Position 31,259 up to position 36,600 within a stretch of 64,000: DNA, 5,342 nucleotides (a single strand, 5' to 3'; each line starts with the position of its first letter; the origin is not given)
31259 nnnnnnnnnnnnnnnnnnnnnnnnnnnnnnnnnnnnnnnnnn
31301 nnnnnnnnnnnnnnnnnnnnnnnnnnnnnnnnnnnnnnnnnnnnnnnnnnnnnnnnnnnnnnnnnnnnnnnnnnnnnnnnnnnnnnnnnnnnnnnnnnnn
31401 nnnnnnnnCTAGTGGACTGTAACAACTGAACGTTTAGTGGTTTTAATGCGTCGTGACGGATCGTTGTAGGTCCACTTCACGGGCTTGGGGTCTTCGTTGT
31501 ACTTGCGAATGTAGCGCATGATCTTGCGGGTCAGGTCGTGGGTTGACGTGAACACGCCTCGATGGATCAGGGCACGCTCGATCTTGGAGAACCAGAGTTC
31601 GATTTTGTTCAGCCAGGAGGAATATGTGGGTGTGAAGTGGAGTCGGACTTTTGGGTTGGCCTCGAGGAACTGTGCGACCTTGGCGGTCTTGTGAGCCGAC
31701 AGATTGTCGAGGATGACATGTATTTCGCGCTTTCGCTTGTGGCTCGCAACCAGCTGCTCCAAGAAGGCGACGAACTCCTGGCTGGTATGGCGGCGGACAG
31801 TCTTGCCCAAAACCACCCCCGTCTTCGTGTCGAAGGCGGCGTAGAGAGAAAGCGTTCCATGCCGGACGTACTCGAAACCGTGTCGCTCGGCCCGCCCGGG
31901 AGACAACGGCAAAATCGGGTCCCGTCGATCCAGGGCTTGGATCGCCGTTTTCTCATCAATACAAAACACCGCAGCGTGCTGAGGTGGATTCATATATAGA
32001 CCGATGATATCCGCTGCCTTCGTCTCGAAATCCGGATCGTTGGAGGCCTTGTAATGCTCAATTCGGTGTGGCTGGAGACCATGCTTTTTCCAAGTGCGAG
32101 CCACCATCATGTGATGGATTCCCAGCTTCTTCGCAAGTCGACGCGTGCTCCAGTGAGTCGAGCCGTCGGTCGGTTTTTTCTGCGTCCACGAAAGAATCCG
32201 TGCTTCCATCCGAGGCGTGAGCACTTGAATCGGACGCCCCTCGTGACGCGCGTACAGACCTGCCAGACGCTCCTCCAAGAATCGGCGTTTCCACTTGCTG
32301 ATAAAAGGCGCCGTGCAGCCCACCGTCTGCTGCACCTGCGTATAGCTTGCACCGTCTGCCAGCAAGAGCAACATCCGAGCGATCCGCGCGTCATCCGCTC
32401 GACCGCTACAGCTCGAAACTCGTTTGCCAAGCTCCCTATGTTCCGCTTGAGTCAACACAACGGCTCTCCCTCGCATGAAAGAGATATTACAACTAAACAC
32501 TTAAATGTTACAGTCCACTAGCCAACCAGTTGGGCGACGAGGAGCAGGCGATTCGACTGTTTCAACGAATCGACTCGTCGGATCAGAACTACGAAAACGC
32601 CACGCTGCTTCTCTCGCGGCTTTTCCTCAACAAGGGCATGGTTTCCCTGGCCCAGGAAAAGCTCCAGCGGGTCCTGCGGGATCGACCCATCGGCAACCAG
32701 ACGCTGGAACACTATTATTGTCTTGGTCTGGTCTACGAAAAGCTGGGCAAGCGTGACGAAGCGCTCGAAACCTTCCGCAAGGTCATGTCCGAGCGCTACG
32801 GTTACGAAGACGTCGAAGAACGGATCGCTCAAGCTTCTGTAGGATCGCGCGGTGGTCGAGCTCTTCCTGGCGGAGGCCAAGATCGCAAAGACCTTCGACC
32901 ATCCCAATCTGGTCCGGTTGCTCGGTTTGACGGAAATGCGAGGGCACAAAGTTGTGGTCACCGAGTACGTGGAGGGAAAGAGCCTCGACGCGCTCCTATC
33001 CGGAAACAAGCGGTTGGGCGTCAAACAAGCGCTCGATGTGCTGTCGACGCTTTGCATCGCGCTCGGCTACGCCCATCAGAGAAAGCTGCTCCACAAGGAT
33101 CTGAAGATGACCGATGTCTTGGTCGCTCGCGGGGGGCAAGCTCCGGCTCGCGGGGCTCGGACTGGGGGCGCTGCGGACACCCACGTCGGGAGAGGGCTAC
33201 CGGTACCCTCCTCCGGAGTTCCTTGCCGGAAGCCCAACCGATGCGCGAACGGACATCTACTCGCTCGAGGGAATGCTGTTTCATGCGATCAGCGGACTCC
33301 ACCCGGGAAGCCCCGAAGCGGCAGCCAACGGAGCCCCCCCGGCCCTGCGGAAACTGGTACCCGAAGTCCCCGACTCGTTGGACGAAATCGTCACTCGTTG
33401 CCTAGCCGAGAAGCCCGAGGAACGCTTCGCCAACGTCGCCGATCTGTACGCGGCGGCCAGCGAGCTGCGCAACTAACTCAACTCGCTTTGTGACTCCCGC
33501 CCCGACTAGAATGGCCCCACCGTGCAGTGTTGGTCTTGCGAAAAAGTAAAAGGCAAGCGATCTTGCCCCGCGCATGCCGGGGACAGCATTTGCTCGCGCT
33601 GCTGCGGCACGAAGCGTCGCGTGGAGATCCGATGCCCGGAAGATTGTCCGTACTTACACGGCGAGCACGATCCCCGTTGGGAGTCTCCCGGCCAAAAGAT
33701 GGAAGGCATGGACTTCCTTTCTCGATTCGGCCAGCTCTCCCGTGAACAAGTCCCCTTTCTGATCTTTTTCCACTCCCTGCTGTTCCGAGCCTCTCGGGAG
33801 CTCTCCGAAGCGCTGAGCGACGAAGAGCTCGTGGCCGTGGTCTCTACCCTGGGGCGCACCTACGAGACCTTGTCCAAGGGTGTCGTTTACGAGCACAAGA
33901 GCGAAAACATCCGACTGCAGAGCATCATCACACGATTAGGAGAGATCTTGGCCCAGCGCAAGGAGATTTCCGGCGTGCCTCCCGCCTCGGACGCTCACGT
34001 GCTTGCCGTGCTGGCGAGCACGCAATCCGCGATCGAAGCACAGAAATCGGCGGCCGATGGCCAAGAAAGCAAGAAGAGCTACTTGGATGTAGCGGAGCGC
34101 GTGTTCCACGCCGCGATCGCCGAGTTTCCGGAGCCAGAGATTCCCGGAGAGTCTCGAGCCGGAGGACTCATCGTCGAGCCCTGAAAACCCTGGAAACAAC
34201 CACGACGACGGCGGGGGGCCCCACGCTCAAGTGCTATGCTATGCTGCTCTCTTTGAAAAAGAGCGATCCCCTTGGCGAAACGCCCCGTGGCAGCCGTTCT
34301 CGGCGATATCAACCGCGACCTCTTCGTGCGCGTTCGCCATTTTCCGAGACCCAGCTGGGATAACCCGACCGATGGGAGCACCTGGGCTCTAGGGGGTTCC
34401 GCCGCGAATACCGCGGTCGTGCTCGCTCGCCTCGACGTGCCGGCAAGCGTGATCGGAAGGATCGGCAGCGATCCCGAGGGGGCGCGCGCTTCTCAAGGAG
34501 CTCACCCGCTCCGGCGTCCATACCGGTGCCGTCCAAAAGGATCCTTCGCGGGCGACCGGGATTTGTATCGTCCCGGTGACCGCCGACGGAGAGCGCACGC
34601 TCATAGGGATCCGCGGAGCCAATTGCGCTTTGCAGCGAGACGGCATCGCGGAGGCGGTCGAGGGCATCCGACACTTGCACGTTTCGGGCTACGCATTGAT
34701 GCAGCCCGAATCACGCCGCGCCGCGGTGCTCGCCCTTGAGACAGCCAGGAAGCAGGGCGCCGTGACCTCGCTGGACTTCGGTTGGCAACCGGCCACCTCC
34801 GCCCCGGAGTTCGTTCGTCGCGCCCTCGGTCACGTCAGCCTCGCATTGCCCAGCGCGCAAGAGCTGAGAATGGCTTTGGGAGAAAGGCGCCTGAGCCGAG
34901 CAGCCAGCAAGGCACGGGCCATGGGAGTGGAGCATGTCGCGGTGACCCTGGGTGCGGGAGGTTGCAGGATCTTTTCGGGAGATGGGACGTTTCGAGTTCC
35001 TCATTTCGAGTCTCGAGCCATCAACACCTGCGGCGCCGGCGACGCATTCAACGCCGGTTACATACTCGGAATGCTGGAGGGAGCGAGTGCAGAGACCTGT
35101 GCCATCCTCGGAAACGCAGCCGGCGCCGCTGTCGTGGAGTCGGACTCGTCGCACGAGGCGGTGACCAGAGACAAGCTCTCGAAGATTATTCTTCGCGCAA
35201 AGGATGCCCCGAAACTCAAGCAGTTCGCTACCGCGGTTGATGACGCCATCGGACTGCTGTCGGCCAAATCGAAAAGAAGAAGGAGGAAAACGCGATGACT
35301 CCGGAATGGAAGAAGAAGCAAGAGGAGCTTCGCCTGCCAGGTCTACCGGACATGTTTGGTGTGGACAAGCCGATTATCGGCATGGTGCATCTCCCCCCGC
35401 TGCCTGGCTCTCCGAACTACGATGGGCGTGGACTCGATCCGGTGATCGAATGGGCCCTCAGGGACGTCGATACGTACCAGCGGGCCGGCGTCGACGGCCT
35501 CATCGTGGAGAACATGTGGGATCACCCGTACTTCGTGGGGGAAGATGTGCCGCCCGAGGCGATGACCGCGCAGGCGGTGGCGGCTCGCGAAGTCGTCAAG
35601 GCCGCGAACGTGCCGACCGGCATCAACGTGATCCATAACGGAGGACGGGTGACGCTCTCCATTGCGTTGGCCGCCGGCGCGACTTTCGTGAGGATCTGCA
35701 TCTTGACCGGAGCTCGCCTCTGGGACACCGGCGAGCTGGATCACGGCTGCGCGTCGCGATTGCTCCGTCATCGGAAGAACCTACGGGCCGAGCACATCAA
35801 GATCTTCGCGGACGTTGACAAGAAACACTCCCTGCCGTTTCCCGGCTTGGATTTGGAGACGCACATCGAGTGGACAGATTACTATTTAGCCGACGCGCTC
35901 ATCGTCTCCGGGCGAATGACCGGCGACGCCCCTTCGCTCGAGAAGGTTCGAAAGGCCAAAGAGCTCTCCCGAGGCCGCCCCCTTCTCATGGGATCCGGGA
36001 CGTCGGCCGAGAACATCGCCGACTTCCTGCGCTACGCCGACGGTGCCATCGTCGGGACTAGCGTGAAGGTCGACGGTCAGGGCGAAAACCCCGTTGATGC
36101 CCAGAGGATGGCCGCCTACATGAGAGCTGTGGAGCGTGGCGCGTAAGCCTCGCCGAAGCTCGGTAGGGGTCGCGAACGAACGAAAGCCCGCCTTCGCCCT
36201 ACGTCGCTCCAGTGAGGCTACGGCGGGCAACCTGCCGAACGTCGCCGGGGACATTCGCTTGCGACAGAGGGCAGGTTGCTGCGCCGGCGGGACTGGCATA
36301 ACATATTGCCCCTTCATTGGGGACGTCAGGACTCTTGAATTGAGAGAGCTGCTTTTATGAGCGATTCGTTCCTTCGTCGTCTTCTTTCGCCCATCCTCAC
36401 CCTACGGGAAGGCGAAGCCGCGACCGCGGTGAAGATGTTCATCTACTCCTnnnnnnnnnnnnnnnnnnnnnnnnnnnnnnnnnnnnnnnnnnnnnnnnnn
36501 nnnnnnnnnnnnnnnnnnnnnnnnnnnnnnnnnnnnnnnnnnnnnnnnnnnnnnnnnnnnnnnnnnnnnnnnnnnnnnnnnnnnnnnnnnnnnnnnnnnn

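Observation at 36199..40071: TLC (ATP/ADP translocase)-HEAT repeat fusion, translationally coupled to a double cNMP-binding protein, behind a structured leader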

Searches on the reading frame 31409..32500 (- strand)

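Call 39: search_protein_families(library=pfam, proteins=[window:31409-32500:-], max_evalue=0.001)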
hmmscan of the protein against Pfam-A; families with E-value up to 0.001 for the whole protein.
window:31409-32500:- (363 aa): 7 families
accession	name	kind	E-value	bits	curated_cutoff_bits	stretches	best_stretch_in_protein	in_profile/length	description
PF13358.12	DDE_3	-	1.1e-27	97.2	28.6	1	178-322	2-144/146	DDE superfamily endonuclease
PF13565.12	HTH_32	-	4e-13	50.1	33.7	1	67-137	2-73/73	Homeodomain-like domain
PF13384.12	HTH_23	-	9.3e-13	48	24.6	1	36-82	3-49/50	Homeodomain-like domain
PF13551.12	HTH_29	-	7e-09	36.1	28.1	1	42-100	3-64/64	Winged helix-turn helix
PF13518.12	HTH_28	-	1.5e-07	31.8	25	1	41-90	3-51/52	Helix-turn-helix domain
PF18024.7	HTH_50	-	0.00021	21.3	27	0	114-143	21-50/50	Helix-turn-helix domain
PF00665.32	rve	-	0.00082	20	32.6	0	214-294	21-101/102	Integrase core domain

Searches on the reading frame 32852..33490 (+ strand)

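Call 39: search_protein_families(library=pfam, proteins=[window:32852-33490:+], max_evalue=0.001)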
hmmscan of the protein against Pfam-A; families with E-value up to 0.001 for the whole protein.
window:32852-33490:+ (213 aa): 2 families
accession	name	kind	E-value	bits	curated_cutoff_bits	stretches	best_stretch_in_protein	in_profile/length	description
PF00069.31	Pkinase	-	2.6e-15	57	31.7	1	5-93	45-133/263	Protein kinase domain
PF07714.23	PK_Tyr_Ser-Thr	-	4.9e-15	56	23.1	1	3-94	46-138/258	Protein tyrosine and serine/threonine kinase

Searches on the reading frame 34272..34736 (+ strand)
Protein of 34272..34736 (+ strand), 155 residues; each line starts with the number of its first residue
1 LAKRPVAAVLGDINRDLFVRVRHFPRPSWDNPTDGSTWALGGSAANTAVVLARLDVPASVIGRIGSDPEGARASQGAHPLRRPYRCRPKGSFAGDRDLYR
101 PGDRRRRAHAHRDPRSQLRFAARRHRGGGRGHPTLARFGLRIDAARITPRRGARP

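Call 39: search_protein_families(library=pfam, proteins=[window:34272-34736:+], max_evalue=0.001)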
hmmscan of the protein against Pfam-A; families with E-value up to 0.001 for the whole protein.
window:34272-34736:+ (155 aa): 1 family
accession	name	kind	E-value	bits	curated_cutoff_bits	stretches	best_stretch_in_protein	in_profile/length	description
PF00294.29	PfkB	-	1.5e-06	28.2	25.8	1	8-73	5-68/302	pfkB family carbohydrate kinase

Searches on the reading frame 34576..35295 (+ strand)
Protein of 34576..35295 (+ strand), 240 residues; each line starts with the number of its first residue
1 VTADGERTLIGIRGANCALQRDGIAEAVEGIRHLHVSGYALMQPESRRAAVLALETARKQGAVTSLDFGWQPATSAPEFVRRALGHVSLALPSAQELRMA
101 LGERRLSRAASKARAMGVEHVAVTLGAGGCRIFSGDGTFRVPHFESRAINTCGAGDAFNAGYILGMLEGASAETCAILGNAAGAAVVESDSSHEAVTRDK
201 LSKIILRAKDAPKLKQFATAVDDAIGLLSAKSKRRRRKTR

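Call 39: search_protein_families(library=pfam, proteins=[window:34576-35295:+], max_evalue=0.001)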
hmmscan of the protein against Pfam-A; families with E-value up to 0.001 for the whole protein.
window:34576-35295:+ (240 aa): 2 families
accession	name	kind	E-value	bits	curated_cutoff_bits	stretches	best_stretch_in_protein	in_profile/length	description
PF00294.29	PfkB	-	2e-33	116.5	25.8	1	2-192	98-295/302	pfkB family carbohydrate kinase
PF25270.1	Khk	-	0.0001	22.1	35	1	114-187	274-347/365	Prokaryotic ketohexokinase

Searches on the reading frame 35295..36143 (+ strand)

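Call 39: search_protein_families(library=pfam, proteins=[window:35295-36143:+], max_evalue=0.001)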
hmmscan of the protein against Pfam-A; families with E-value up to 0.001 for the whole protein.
window:35295-36143:+ (283 aa): 1 family
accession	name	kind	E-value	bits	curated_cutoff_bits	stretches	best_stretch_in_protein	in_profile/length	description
PF03437.21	BtpA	-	5.3e-69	232.9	30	1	24-280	2-253/254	BtpA family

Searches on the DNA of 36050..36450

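Call 12: search_rna_families(source=window, start=36050, end=36450, threshold=evalue, max_evalue=10)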
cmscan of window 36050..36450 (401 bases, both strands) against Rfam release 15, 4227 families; matches with E-value up to 10: 4.
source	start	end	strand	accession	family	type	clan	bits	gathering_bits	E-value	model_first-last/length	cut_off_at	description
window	36380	36428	-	RF01111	SBWMV2_UPD-PKk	Cis-reg;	-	18.6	35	0.46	1-21/21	no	Pseudoknot of upstream pseudoknot domain (UPD) of the 3'UTR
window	36214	36246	+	RF03395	mir-718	Gene; miRNA;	-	18.3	55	4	1-66/66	no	mir-718 microRNA precursor family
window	36169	36265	-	RF00729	mir-278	Gene; miRNA;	-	14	55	2.2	1-75/75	no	mir-278 microRNA precursor family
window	36122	36212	+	RF00684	mir-122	Gene; miRNA;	-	12.9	70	8.8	1-73/73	no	mir-122 microRNA precursor family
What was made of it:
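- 36226..36280 (+): Stable stem-loop: 11-bp outer stem including the 10-bp perfect inverted repeat, plus an inner stem. It lies between the btpA stop codon and the promoter-like motif. It is lineage-specific and is probably a terminator or insulator for the upstream gene, or has no function. No Rfam family (call 12).
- On Riboswitch or structured cis-regulatory leader: Rfam gives only sub-threshold noise (call 12).
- Checked: Rfam gives only noise (call 12).
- No Rfam match above noise (call 12).
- Tried and rejected: The Rfam scan of the leader gave noise only (call 12).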
